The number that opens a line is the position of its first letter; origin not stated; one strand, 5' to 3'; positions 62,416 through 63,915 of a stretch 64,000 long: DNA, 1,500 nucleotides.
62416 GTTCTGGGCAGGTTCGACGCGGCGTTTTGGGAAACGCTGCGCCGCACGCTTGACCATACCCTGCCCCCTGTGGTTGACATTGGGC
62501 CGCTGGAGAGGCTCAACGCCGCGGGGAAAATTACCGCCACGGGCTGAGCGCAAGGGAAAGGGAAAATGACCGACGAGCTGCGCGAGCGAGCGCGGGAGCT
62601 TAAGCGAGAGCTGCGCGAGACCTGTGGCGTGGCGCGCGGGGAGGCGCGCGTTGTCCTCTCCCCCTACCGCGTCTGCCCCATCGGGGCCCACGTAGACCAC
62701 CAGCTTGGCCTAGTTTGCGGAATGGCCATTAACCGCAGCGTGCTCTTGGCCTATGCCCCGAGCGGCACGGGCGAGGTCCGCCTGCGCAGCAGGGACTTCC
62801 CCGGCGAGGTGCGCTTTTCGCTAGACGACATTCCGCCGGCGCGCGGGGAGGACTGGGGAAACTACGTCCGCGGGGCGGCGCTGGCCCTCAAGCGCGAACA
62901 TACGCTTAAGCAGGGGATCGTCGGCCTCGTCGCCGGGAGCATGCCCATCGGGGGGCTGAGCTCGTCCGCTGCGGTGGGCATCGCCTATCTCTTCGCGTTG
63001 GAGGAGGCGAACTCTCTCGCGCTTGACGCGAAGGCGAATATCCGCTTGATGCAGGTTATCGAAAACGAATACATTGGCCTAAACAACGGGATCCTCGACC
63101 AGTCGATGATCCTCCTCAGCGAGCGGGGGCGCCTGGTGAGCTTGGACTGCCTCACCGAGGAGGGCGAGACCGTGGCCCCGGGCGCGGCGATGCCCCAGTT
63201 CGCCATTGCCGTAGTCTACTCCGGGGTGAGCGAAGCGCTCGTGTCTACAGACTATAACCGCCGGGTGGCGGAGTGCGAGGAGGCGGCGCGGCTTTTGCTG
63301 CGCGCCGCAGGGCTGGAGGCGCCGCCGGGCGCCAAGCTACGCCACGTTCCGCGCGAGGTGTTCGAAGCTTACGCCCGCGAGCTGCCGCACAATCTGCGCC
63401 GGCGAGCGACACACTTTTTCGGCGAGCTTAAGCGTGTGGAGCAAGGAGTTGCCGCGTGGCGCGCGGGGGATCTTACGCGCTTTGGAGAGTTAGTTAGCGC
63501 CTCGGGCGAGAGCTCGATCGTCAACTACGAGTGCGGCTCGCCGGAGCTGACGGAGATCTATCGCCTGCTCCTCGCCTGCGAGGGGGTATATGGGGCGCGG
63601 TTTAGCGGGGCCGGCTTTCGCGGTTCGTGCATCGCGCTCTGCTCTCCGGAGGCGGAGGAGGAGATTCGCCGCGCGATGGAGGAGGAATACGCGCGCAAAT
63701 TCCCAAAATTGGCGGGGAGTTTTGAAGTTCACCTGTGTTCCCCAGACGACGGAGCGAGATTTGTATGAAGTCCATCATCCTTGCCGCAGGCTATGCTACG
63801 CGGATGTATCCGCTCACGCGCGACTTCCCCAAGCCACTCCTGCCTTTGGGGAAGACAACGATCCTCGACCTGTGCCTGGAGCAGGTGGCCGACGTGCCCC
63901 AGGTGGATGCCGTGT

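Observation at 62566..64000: Plant-type galacturonokinase coupled to a nucleotidyltransferase: a bacterial UDP-GalA salvage route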

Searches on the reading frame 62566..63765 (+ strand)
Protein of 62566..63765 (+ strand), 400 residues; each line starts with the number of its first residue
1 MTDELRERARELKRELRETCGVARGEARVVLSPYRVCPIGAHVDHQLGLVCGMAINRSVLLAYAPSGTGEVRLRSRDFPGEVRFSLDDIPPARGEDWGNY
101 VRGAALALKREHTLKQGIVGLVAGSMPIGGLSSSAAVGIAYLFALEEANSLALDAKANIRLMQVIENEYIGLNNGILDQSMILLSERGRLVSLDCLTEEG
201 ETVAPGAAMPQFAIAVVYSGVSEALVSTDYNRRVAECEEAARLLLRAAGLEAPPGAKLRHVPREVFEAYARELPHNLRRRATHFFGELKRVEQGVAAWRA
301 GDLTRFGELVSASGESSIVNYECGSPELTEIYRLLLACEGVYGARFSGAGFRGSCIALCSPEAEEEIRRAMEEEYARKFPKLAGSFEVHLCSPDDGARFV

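Call 3: search_protein_families(library=pfam, proteins=[window:62566-63765:+], max_evalue=0.01)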
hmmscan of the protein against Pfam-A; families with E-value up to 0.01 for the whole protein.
window:62566-63765:+ (400 aa): 3 families
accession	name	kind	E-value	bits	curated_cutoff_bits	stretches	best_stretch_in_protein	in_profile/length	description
PF08544.19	GHMP_kinases_C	-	1.5e-12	48.2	21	1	299-376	6-84/85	GHMP kinases C terminal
PF00288.32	GHMP_kinases_N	-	9.9e-12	45.4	22.3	1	99-184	1-85/87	GHMP kinases N terminal domain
PF10509.15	GalKase_gal_bdg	-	1.6e-10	40.8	23.1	1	26-65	11-49/49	Galactokinase galactose-binding signature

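Call 4: search_protein_families(library=ncbifam, proteins=[window:62566-63765:+], max_evalue=0.01)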
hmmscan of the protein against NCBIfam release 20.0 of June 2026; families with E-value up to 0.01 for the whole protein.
window:62566-63765:+ (400 aa): 8 families
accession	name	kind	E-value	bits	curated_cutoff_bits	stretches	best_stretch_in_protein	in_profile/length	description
NF003006.0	PRK03817.1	equivalog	1.8e-62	211.4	443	1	30-389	4-343/352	galactokinase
NF003705.0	PRK05322.1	equivalog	3e-57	194.1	385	1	11-380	5-370/388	galactokinase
TIGR00131.1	gal_kin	equivalog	3.6e-54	184.1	226.65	1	28-378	18-369/388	galactokinase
NF003472.0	PRK05101.1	equivalog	6.2e-51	173.5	499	1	27-398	20-380/382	galactokinase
NF001816.0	PRK00555.1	equivalog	1.8e-39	135.7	509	1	32-374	7-339/363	galactokinase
NF003036.0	PRK03926.1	equivalog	1.9e-08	33.7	403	1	98-171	57-130/302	mevalonate kinase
TIGR00191.1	thrB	equivalog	6e-05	22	168.25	0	104-168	66-132/304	homoserine kinase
TIGR00549.1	mevalon_kin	equivalog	0.0016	18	163.05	0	122-173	85-137/276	mevalonate kinase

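Call 5: search_solved_structures(query=window:62566-63765:+, max_evalue=0.001, show_alignments=2)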
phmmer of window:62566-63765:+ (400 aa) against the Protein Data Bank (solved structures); distinct sequences matched with E-value up to 0.001: 16.
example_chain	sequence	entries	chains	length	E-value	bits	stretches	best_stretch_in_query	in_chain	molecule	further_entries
6q3w_A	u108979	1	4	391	5.2e-42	147.5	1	6-376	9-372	Galactokinase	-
7rcl_A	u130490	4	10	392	5.3e-42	147.5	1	6-376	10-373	Galactokinase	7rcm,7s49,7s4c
6q90_A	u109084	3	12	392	5.3e-42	147.5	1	6-376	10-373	Galactokinase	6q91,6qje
6q3x_A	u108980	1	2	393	5.3e-42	147.5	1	6-376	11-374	Galactokinase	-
6gr2_A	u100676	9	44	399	5.6e-42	147.4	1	6-376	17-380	Galactokinase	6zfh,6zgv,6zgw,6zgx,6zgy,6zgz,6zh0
6q8z_A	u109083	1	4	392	1.1e-41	146.5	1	6-376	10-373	Galactokinase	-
1wuu_A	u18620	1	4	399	1.1e-41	146.4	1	6-376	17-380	Galactokinase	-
1pie_A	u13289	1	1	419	3.1e-40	141.7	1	26-377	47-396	Galactokinase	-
2cz9_A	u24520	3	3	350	3.9e-40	141.3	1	30-396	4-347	Probable galactokinase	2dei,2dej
1s4e_A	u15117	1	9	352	5.1e-35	124.5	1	30-396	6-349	Galactokinase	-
6tep_A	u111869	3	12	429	5.5e-30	108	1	29-376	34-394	Galactokinase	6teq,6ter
2a2c_A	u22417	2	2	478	1.1e-16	64.2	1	30-259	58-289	N-acetylgalactosamine kinase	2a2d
2aj4_A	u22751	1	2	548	6.4e-16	61.7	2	277-384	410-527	Galactokinase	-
9ulx_A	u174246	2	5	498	2.5e-11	46.5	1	94-258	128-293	AbGHMP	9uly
3v5r_A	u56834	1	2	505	1.4e-09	40.8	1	277-383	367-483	Protein GAL3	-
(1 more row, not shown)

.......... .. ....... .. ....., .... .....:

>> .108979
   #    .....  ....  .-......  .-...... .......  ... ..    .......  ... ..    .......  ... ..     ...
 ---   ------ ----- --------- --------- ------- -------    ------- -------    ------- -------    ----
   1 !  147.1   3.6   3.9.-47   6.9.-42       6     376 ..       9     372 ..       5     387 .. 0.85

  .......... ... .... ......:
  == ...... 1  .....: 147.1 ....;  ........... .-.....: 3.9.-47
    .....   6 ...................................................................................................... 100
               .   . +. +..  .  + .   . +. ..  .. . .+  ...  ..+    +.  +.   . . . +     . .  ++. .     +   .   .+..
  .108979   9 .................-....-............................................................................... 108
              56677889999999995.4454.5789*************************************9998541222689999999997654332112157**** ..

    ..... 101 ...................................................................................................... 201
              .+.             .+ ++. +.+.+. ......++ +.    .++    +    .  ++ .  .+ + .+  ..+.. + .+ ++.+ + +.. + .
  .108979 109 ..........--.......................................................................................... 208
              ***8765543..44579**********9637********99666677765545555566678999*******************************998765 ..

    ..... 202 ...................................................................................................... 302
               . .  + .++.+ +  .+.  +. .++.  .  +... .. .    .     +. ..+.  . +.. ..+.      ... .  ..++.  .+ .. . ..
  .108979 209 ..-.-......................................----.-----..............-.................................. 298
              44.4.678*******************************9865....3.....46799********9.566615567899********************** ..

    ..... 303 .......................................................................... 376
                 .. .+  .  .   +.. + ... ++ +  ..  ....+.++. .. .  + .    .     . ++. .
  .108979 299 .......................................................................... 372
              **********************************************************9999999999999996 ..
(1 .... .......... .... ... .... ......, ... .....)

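Call 6: find_homologous_proteins(query=window:62566-63765:+, max_evalue=1e-10)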
Query window:62566-63765:+ (400 aa): 7636 proteins with E <= 1e-10 among 8000 candidates; the best 120 are listed.
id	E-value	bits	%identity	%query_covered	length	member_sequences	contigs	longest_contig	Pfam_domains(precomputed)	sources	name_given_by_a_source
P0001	1.2e-260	882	100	100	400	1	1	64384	PF10509.16,PF00288.33,PF08544.19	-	-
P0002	3.5e-172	591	68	100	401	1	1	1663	PF10509.16,PF00288.33,PF08544.19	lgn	-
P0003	2.3e-141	490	58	98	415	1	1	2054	PF00288.33,PF08544.19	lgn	-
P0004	3.1e-139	482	58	97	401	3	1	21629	PF10509.16,PF00288.33,PF08544.19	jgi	-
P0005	1.8e-138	480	57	98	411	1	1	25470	PF00288.33,PF08544.19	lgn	-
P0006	2.8e-138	479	60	94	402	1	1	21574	PF00288.33,PF08544.19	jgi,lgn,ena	-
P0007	4.9e-138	479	56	99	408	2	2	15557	PF10509.16,PF00288.33,PF08544.19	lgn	-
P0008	7.5e-138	478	59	97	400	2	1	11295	PF00288.33,PF08544.19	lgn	-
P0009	3.0e-137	476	57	95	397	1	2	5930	PF00288.33,PF08544.19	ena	-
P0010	1.7e-136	473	55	99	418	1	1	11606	PF00288.33,PF08544.19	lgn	-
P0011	1.4e-135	470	56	100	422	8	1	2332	PF10509.16,PF00288.33,PF08544.19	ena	-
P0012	1.5e-135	470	54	99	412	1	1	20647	PF00288.33,PF08544.19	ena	-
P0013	1.7e-135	470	59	92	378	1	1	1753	PF00288.33,PF08544.19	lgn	-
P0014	1.9e-135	470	57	96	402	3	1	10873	PF00288.33,PF08544.19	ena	-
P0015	1.9e-135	470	56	98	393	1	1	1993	PF10509.16,PF00288.33,PF08544.19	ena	-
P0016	2.9e-135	469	56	99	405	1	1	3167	PF00288.33,PF08544.19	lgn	-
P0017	5.3e-135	469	59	94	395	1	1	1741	PF00288.33,PF08544.19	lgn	-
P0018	5.5e-135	468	56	97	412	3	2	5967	PF00288.33,PF08544.19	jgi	-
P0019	6.7e-135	468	56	99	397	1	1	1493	PF00288.33,PF08544.19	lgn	-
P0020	7.3e-135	468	55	99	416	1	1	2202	PF00288.33,PF08544.19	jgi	jgi:galactokinase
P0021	1.0e-134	468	55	99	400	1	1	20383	PF00288.33,PF08544.19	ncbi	-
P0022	1.3e-134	467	54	98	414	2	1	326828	PF10509.16,PF00288.33,PF08544.19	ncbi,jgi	-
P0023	2.1e-134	467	52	99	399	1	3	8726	PF00288.33,PF08544.19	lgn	-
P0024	4.5e-134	465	58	94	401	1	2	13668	PF10509.16,PF00288.33,PF08544.19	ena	-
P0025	6.6e-134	465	56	98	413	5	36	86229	PF10509.16,PF00288.33,PF08544.19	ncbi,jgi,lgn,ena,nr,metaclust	ncbi:MAG: hypothetical protein COZ06_16690 [Armatimonadetes bacterium CG_4_10_14_3_um_filter_66_18]|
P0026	8.2e-134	465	55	100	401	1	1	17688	PF00288.33,PF08544.19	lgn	-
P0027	9.3e-134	464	56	98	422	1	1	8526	PF10509.16,PF00288.33,PF08544.19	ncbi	-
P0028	1.1e-133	464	56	98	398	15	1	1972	PF00288.33,PF08544.19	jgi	-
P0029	1.3e-133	464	56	97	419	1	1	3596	PF00288.33,PF08544.19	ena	-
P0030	1.5e-133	464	53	99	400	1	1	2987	PF00288.33,PF08544.19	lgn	-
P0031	1.5e-133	464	56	98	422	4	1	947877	PF10509.16,PF00288.33,PF08544.19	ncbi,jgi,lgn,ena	jgi:galactokinase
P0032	1.6e-133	464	54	99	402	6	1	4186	PF00288.33,PF08544.19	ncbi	ncbi:MAG: galactokinase family protein [Anaerolineae bacterium]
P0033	2.4e-133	463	58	92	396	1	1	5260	PF00288.33,PF08544.19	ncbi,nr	ncbi:MAG: hypothetical protein HY318_10355 [Armatimonadetes bacterium]|nr:hypothetical protein [Arma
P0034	2.8e-133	463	54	98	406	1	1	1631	PF00288.33,PF08544.19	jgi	jgi:galactokinase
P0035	3.2e-133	463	54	99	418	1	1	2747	PF00288.33,PF08544.19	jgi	jgi:galactokinase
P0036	6.3e-133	462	56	100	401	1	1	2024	PF10509.16,PF00288.33,PF08544.19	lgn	-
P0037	1.0e-132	461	57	96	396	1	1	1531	PF00288.33,PF08544.19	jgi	jgi:galactokinase/galacturonokinase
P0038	1.7e-132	460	56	97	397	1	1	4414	PF10509.16,PF00288.33,PF08544.19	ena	-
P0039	1.8e-132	460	56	96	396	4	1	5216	PF00288.33,PF08544.19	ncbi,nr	ncbi:galactokinase [bacterium]|nr:galactokinase [bacterium]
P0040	2.0e-132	460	54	100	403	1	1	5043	PF00288.33,PF08544.19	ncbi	ncbi:MAG: galactokinase family protein [Anaerolineae bacterium]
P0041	2.7e-132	460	55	99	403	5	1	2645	PF00288.33,PF08544.19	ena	-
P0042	4.0e-132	459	57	99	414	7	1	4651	PF00288.33,PF08544.19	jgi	-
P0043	4.8e-132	459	53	100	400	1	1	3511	PF00288.33,PF08544.19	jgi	-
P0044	8.5e-132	458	54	99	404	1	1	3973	PF00288.33,PF08544.19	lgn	-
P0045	9.6e-132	458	54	100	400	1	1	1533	PF00288.33,PF08544.19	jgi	-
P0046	9.7e-132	458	56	98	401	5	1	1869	PF10509.16,PF00288.33,PF08544.19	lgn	-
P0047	1.0e-131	458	54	100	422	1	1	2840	PF00288.33,PF08544.19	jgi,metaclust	metaclust:\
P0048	1.3e-131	457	53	99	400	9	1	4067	PF00288.33,PF08544.19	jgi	jgi:galactokinase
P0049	1.4e-131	457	56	98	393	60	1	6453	PF10509.16,PF00288.33,PF08544.19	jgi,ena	-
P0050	2.1e-131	457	55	96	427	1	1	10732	PF10509.16,PF00288.33,PF08544.19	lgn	-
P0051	2.2e-131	457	56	96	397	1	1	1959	PF00288.33,PF08544.19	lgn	-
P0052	2.9e-131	456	53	97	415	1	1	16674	PF00288.33,PF08544.19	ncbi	ncbi:MAG: galactokinase family protein [Anaerolineae bacterium]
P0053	4.3e-131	456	57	93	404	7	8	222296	PF00288.33,PF08544.19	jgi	-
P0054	4.7e-131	456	57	97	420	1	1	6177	PF10509.16,PF00288.33,PF08544.19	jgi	jgi:galacturonokinase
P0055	4.7e-131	456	54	97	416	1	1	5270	PF00288.33,PF08544.19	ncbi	-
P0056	5.2e-131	455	56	95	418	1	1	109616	PF00288.33,PF08544.19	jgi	-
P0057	7.2e-131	455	53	97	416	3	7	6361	PF00288.33,PF08544.19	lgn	-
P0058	7.9e-131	455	52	99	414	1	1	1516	PF00288.33,PF08544.19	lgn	-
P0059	8.1e-131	455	52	99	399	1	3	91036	PF00288.33,PF08544.19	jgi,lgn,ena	-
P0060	9.3e-131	455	55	96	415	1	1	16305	PF10509.16,PF00288.33,PF08544.19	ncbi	ncbi:MAG: galactokinase family protein [Anaerolineae bacterium]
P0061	1.1e-130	454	57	96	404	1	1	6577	PF00288.33,PF08544.19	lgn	-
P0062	1.3e-130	454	55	97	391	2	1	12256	PF00288.33,PF08544.19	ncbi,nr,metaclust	ncbi:hypothetical protein AMJ85_07740 [candidate division BRC1 bacterium SM23_51]|nr:MAG: hypothetic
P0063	1.3e-130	454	52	99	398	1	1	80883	PF00288.33,PF08544.19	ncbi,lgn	-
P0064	1.7e-130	454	57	95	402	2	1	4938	PF00288.33,PF08544.19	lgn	-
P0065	2.3e-130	453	55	98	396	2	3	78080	PF10509.16,PF00288.33,PF08544.19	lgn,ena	-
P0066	2.5e-130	453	56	96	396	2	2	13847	PF00288.33,PF08544.19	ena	-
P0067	2.5e-130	453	55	97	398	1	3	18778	PF10509.16,PF00288.33,PF08544.19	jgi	jgi:galactokinase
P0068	5.5e-130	452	56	98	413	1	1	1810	PF00288.33,PF08544.19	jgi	-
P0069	6.0e-130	452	53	100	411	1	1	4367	PF00288.33,PF08544.19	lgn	-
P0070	9.1e-130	451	55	97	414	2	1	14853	PF10509.16,PF00288.33,PF08544.19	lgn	-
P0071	1.2e-129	451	56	99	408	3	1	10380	PF00288.33,PF08544.19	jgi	jgi:galactokinase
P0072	1.3e-129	451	55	97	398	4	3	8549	PF00288.33,PF08544.19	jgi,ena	-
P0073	1.4e-129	451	53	99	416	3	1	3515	PF00288.33,PF08544.19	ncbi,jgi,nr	ncbi:MAG: hypothetical protein D6768_05800 [Chloroflexi bacterium]|nr:MAG: hypothetical protein D676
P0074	1.4e-129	451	56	99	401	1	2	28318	PF00288.33,PF08544.19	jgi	jgi:galactokinase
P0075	1.5e-129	451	56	99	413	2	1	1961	PF00288.33,PF08544.19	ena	-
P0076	1.5e-129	451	54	97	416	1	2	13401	PF00288.33,PF08544.19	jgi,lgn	jgi:galactokinase/galacturonokinase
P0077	1.5e-129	451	56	97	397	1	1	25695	PF00288.33,PF08544.19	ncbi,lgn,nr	ncbi:MAG: hypothetical protein HYU66_13780 [Armatimonadetes bacterium]|nr:hypothetical protein [Arma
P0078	2.0e-129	450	55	96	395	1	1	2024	PF00288.33,PF08544.19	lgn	-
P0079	2.2e-129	450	52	99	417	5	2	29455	PF10509.16,PF00288.33,PF08544.19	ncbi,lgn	-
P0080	2.7e-129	450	57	94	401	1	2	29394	PF10509.16,PF00288.33,PF08544.19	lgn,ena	-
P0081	2.9e-129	450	57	93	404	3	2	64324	PF00288.33,PF08544.19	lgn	-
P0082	3.0e-129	450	54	97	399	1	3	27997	PF00288.33,PF08544.19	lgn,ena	-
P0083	3.3e-129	449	55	99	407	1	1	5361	PF00288.33,PF08544.19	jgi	jgi:galacturonokinase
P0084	3.9e-129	449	53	98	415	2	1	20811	PF00288.33,PF08544.19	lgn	-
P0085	4.6e-129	449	55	99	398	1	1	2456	PF10509.16,PF00288.33,PF08544.19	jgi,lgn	jgi:galacturonokinase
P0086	4.8e-129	449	53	99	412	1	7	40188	PF10509.16,PF00288.33,PF08544.19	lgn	-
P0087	5.6e-129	449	53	98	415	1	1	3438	PF00288.33,PF08544.19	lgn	-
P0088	5.9e-129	449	53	97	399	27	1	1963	PF00288.33,PF08544.19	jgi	-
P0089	6.9e-129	448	54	95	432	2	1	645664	PF00288.33,PF08544.19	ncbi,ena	-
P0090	7.2e-129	448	53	96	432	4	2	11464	PF00288.33,PF08544.19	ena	-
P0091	8.0e-129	448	52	98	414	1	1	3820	PF10509.16,PF00288.33,PF08544.19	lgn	-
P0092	1.2e-128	448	55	99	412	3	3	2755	PF00288.33,PF08544.19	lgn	-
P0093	1.3e-128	448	52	99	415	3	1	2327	PF10509.16,PF00288.33,PF08544.19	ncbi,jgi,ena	ncbi:MAG TPA: galactokinase family protein [Anaerolineae bacterium]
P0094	1.4e-128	447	54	97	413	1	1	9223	PF00288.33,PF08544.19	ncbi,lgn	-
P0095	1.6e-128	447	55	96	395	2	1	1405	PF00288.33,PF08544.19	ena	-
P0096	1.6e-128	447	55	93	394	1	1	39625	PF10509.16,PF00288.33,PF08544.19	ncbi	-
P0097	1.9e-128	447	52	99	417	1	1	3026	PF00288.33,PF08544.19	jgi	jgi:galactokinase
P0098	1.9e-128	447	55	97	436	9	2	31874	PF10509.16,PF00288.33,PF08544.19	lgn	-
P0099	2.0e-128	447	55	97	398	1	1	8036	PF10509.16,PF00288.33,PF08544.19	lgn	-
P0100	2.1e-128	447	54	98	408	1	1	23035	PF10509.16,PF00288.33,PF08544.19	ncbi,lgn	-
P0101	2.3e-128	447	56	98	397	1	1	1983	PF10509.16,PF00288.33,PF08544.19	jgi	jgi:galacturonokinase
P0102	2.4e-128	447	54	95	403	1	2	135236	PF00288.33,PF08544.19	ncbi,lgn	-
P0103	2.4e-128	447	56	95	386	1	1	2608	PF00288.33,PF08544.19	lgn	-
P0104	3.0e-128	446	55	92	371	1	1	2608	PF00288.33,PF08544.19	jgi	jgi:galactokinase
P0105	3.0e-128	446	53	99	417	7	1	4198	PF10509.16,PF00288.33,PF08544.19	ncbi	ncbi:MAG: galactokinase [Anaerolineae bacterium]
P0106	3.8e-128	446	55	97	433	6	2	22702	PF00288.33,PF08544.19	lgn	-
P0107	4.3e-128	446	54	93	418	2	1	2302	PF00288.33,PF08544.19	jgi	jgi:galactokinase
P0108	4.5e-128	446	53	99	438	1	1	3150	PF00288.33,PF08544.19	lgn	-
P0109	5.0e-128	446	54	97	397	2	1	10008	PF00288.33,PF08544.19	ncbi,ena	-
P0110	5.4e-128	445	52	100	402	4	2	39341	PF00288.33,PF08544.19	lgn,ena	-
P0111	5.5e-128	445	52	99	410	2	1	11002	PF10509.16,PF00288.33,PF08544.19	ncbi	-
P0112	6.2e-128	445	52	99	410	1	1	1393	PF10509.16,PF00288.33,PF08544.19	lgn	-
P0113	6.3e-128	445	53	99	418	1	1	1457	PF00288.33,PF08544.19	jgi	-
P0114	6.3e-128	445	53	97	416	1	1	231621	PF10509.16,PF00288.33,PF08544.19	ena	-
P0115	7.5e-128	445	57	94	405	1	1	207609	PF00288.33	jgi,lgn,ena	-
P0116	7.7e-128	445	52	98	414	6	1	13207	PF10509.16,PF00288.33,PF08544.19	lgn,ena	-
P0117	7.9e-128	445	58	94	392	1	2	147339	PF00288.33,PF08544.19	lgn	-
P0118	8.0e-128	445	54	97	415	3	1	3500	PF00288.33,PF08544.19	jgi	jgi:galacturonokinase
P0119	8.2e-128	445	53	97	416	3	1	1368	PF10509.16,PF00288.33,PF08544.19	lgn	-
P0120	8.2e-128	445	52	97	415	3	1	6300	PF00288.33,PF08544.19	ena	-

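Call 13: find_encoding_contigs(protein=P0001, flank=10000, max_places=4)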
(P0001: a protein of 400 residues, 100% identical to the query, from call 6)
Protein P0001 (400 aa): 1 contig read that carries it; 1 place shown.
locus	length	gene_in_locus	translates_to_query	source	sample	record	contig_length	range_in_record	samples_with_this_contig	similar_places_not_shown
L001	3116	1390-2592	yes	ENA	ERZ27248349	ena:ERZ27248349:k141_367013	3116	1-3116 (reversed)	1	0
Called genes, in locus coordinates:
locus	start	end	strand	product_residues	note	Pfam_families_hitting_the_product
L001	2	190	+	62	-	?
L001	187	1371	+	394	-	-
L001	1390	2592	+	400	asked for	PF10509:GalKase_gal_bdg (weak), PF00288:GHMP_kinases_N, PF08544:GHMP_kinases_C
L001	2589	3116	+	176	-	?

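Call 14: find_encoding_contigs(protein=P0031, flank=8000, max_places=3)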
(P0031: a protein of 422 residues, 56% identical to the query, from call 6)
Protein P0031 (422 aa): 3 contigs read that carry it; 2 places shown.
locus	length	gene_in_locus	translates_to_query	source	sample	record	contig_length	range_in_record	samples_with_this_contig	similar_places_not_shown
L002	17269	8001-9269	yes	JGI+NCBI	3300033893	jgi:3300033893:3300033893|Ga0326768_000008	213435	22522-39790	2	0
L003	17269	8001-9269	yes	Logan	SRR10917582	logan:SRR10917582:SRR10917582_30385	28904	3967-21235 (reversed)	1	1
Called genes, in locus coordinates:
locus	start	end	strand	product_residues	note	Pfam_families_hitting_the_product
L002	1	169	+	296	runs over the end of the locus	PF13419:HAD_2 (weak)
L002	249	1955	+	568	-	PF07969:Amidohydro_3, PF01979:Amidohydro_1 (faint), PF07969:Amidohydro_3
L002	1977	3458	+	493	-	PF02310:B12-binding, PF04055:Radical_SAM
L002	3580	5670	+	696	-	PF05426:Alginate_lyase, PF07940:Hepar_II_III_C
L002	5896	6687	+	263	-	PF00106:adh_short, PF08659:KR, PF23441:SDR, PF13561:adh_short_C2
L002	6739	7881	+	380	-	PF01261:AP_endonuc_2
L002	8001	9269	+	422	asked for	PF10509:GalKase_gal_bdg (weak), PF00288:GHMP_kinases_N, PF08544:GHMP_kinases_C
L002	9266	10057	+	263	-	PF00483:NTP_transferase, PF12804:NTP_transf_3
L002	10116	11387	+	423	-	PF01547:SBP_bac_1, PF13416:SBP_bac_8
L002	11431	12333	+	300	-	PF00528:BPD_transp_1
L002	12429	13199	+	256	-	PF00528:BPD_transp_1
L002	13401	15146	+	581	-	PF22680:Glyco_hydro_123_N_2 (faint), PF13320:GH123_cat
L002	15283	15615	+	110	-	PF02635:DsrE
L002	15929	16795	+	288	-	PF03168:LEA_2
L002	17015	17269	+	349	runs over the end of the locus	PF01263:Aldose_epim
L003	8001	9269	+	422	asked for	PF10509:GalKase_gal_bdg (weak), PF00288:GHMP_kinases_N, PF08544:GHMP_kinases_C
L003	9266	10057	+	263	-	PF00483:NTP_transferase, PF12804:NTP_transf_3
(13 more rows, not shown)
